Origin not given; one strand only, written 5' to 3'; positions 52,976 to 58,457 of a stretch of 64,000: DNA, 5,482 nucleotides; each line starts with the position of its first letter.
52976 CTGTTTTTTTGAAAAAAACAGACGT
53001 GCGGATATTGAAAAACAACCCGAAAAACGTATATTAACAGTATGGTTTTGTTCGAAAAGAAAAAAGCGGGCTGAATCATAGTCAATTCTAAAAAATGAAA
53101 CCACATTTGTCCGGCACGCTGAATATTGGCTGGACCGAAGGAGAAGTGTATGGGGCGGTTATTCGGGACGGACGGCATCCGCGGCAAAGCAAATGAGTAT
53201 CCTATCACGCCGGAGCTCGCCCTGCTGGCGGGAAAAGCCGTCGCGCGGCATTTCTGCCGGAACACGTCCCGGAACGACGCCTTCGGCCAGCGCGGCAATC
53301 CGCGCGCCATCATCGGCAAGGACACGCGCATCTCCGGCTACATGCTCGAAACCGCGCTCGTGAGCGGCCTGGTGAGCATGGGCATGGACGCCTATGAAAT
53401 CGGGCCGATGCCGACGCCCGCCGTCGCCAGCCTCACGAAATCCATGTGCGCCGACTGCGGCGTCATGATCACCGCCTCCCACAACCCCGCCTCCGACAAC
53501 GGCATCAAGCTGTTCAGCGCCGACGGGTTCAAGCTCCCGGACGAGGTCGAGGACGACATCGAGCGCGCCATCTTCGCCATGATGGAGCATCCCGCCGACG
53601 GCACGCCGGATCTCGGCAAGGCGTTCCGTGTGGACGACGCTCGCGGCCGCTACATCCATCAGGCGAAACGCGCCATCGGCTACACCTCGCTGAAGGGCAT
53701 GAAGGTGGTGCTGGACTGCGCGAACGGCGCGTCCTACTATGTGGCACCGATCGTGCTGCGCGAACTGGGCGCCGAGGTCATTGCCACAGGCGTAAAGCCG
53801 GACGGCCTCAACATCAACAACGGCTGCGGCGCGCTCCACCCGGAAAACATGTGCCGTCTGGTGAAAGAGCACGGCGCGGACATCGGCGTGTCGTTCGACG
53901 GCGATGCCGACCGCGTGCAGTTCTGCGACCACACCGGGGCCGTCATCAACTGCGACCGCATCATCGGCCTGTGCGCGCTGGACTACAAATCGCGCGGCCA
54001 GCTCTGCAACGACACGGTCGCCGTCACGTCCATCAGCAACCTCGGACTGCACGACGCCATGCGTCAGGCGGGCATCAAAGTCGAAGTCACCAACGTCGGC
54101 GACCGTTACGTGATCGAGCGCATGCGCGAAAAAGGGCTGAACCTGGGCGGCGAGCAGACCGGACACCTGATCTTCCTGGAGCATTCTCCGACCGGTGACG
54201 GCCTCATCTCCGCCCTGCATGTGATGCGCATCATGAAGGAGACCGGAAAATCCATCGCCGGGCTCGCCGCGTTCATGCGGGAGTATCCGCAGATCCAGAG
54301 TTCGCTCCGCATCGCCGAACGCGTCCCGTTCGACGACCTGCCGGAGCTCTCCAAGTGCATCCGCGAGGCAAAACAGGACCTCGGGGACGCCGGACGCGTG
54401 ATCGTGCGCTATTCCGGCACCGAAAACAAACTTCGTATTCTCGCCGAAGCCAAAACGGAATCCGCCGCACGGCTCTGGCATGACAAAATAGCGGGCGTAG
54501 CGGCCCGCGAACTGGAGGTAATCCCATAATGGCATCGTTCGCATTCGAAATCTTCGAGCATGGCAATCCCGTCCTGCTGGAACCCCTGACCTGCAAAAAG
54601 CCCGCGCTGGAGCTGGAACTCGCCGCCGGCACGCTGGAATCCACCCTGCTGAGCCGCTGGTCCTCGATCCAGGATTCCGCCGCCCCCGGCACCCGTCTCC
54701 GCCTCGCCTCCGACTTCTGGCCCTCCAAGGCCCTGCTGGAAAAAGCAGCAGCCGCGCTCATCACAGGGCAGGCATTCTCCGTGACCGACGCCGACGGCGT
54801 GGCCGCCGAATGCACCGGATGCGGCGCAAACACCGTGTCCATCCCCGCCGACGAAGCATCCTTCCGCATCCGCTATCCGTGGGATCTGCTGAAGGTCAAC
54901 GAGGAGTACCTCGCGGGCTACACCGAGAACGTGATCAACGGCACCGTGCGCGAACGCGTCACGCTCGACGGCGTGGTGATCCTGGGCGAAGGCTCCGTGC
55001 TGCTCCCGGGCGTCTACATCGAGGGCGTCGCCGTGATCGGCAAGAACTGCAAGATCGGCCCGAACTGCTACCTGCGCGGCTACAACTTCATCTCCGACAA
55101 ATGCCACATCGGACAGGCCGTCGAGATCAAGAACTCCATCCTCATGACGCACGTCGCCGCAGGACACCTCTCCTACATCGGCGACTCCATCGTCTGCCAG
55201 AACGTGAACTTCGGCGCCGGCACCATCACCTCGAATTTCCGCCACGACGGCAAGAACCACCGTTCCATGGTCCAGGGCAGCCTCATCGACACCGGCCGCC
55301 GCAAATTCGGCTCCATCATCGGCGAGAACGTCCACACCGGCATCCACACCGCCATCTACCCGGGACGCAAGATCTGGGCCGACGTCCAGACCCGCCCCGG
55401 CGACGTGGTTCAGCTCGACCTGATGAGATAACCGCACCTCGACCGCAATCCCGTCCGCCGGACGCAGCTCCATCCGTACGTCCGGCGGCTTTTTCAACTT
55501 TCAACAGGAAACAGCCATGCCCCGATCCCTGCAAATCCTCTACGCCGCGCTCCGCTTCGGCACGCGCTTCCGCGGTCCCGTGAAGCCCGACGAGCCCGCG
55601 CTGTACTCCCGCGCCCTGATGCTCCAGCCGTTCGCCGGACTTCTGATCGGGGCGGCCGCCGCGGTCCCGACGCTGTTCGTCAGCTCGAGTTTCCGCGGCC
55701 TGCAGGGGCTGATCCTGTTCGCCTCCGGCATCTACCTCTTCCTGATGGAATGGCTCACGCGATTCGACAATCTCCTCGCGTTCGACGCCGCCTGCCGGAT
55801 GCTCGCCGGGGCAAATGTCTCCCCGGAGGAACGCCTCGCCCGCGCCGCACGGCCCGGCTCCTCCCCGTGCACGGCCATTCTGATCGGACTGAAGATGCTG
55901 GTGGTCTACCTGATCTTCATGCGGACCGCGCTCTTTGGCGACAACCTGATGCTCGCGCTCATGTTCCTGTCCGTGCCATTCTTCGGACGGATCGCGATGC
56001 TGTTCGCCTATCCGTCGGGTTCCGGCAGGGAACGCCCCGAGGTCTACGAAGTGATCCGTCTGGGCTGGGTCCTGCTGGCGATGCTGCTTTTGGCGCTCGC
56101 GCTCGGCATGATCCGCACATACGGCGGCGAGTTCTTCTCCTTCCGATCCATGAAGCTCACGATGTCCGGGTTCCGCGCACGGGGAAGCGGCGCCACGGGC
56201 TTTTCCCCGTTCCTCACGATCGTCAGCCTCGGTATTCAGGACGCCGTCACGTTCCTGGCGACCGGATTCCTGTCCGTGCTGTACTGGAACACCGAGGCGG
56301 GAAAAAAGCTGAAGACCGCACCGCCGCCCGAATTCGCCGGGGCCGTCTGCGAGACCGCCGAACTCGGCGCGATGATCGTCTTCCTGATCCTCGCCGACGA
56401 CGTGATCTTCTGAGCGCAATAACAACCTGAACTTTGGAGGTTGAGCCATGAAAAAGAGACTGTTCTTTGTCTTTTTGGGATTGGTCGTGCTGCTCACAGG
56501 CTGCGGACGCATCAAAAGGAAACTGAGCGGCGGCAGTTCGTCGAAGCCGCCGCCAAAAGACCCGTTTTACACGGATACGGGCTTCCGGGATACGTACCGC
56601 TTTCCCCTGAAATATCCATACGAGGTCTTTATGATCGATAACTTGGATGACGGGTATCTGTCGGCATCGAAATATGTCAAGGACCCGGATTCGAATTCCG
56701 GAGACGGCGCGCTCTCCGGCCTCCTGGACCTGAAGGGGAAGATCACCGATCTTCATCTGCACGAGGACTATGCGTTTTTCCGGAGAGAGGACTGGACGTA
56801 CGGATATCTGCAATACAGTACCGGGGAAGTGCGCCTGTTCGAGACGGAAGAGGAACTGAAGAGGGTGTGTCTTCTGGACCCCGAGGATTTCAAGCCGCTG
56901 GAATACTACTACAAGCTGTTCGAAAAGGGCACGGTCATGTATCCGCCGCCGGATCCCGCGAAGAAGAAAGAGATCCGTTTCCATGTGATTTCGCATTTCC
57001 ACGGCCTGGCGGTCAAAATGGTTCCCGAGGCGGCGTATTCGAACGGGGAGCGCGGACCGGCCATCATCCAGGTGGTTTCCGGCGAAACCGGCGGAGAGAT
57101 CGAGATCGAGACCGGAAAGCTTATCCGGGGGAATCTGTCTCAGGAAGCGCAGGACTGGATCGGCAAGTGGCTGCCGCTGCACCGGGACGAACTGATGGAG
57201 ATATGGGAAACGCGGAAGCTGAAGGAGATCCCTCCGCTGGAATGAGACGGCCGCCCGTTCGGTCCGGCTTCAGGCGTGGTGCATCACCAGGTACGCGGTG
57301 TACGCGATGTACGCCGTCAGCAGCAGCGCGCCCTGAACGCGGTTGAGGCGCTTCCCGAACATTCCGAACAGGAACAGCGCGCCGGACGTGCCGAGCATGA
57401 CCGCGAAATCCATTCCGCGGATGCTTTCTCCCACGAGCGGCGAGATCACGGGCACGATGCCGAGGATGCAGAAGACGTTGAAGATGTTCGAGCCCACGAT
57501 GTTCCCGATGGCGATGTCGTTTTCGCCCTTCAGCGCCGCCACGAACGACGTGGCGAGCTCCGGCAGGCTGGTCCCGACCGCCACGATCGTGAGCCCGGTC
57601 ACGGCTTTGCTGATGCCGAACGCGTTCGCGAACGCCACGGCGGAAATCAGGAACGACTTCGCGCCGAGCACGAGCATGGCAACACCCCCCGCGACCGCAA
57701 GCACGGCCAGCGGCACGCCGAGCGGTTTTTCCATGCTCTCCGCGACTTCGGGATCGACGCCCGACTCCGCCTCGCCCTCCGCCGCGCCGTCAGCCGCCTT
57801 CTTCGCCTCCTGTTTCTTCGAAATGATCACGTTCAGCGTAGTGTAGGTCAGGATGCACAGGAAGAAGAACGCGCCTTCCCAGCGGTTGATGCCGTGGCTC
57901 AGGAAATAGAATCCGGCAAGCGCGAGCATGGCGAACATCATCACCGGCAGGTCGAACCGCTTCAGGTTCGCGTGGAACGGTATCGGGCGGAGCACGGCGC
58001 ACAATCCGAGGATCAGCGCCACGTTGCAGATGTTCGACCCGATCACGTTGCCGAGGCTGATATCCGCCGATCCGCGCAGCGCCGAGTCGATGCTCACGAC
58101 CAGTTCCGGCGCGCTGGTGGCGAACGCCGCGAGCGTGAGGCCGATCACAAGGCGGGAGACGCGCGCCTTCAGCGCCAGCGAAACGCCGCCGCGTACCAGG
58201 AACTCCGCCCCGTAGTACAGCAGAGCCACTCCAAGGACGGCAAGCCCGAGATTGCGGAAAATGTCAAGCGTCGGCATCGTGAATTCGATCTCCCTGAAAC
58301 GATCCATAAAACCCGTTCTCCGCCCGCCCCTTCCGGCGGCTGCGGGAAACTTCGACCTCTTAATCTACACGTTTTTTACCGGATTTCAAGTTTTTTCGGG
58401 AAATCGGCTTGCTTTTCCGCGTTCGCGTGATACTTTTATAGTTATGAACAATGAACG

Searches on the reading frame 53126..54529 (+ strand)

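Call 22: search_protein_families(library=pfam, proteins=[window:53126-54529:+], max_evalue=0.0001)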
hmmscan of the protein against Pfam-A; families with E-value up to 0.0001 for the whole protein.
window:53126-54529:+ (467 aa): 4 families
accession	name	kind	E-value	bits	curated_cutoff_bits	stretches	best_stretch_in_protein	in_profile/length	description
PF02878.22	PGM_PMM_I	-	1.1e-42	145.4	22.5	1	11-151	2-133/138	Phosphoglucomutase/phosphomannomutase, alpha/beta/alpha domain I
PF02880.22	PGM_PMM_III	-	3.7e-31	108.1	20.7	1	277-387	3-115/115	Phosphoglucomutase/phosphomannomutase, alpha/beta/alpha domain III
PF02879.22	PGM_PMM_II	-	2.9e-16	60.3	29.3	1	175-271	2-103/103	Phosphoglucomutase/phosphomannomutase, alpha/beta/alpha domain II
PF00408.26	PGM_PMM_IV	-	7.6e-11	42.4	23.1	1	403-456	13-66/68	Phosphoglucomutase/phosphomannomutase, C-terminal domain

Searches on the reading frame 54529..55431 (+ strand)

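Call 22: search_protein_families(library=pfam, proteins=[window:54529-55431:+], max_evalue=0.0001)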
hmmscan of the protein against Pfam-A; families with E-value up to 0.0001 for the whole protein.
window:54529-55431:+ (300 aa): 2 families
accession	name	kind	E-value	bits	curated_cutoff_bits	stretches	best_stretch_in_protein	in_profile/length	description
PF25084.1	LbH_EIF2B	-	3.9e-12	46.5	54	1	188-232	41-85/105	EIF2B subunit epsilon LbH domain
PF00132.30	Hexapep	-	3.2e-10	39.7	27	1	150-184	2-36/36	Bacterial transferase hexapeptide (six repeats)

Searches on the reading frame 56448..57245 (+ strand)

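Call 22: search_protein_families(library=pfam, proteins=[window:56448-57245:+], max_evalue=0.0001)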
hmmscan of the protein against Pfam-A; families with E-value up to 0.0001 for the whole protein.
window:56448-57245:+ (265 aa): 1 family
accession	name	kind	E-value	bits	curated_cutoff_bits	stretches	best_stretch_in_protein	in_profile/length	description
PF13711.11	DUF4160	-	1.9e-05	25.2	23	1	201-254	12-65/65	Domain of unknown function (DUF4160)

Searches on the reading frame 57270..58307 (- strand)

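Call 22: search_protein_families(library=pfam, proteins=[window:57270-58307:-], max_evalue=0.0001)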
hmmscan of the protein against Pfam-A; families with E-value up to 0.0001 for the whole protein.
window:57270-58307:- (345 aa): 1 family
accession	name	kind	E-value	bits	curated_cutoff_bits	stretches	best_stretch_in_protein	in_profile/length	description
PF01699.29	Na_Ca_ex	-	1.4e-61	207.3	24.9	2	20-158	3-148/151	Sodium/calcium exchanger protein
